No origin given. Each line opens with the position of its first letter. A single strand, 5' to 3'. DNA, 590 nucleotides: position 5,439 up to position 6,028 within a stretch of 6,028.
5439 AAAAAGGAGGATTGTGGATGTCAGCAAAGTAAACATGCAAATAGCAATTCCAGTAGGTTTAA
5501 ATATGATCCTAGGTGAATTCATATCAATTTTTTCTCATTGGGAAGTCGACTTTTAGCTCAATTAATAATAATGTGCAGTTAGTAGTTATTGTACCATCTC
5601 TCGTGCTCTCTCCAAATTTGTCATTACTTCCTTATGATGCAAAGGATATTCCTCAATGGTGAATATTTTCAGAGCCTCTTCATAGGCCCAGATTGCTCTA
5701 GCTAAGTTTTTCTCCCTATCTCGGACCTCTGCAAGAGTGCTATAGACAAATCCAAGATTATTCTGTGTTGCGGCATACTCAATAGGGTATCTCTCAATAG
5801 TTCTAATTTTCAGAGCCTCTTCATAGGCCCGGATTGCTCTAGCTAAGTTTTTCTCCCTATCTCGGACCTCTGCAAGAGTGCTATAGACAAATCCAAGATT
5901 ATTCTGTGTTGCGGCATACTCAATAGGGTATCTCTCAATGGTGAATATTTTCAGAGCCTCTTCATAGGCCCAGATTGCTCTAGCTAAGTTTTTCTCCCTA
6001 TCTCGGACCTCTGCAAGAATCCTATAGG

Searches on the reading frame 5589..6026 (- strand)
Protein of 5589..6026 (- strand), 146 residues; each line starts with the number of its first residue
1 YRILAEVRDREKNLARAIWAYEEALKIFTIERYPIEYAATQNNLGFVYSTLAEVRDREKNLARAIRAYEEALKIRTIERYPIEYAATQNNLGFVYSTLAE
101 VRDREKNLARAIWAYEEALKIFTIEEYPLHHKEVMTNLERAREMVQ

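Call 115: search_protein_families(library=pfam, proteins=[window:5589-6026:-], max_evalue=0.01)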
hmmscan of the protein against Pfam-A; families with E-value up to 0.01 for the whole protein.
window:5589-6026:- (146 aa): 13 families
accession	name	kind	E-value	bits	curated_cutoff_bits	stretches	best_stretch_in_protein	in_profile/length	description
PF07719.23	TPR_2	-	8.2e-09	35.4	27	1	47-74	3-30/34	Tetratricopeptide repeat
PF04212.24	MIT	-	1.5e-08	35.1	30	0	50-73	9-32/66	MIT (microtubule interacting and transport) domain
PF13424.12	TPR_12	-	2.1e-07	31.5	30.1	2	48-99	6-59/77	Tetratricopeptide repeat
PF13374.12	TPR_10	-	2e-05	24.9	27.5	0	38-72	2-36/42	Tetratricopeptide repeat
PF14938.12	SNAP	-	3.7e-05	23.8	25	0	4-72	120-182/282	Soluble NSF attachment protein, SNAP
PF20308.4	TPR-S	-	5.1e-05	24.2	27.6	0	44-85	57-98/102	Tetratricopeptide Repeats-Sensor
PF13181.12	TPR_8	-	0.00027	21.3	25.7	0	48-75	4-31/34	Tetratricopeptide repeat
PF13428.12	TPR_14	-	0.0004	21.2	23.5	0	50-73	6-29/44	Tetratricopeptide repeat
PF00515.34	TPR_1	-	0.00066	19.8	27.8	0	48-74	4-30/34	Tetratricopeptide repeat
PF21830.1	DUF6890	-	0.0031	17.6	23.6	0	8-19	10-21/44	Family of unknown function (DUF6890)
PF08700.17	VPS51_Exo84_N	-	0.0037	17.8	24.2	0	49-73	19-43/87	Vps51/EXO84/COG1 N-terminal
PF04498.17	Pox_VP8_L4R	-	0.0038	17.3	25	0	75-136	18-73/217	Poxvirus nucleic acid binding protein VP8/L4R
PF25068.1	ARM_TT21_4th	-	0.0049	17.6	30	0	50-119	79-153/153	Tetratricopeptide repeat protein 21 forth ARM domain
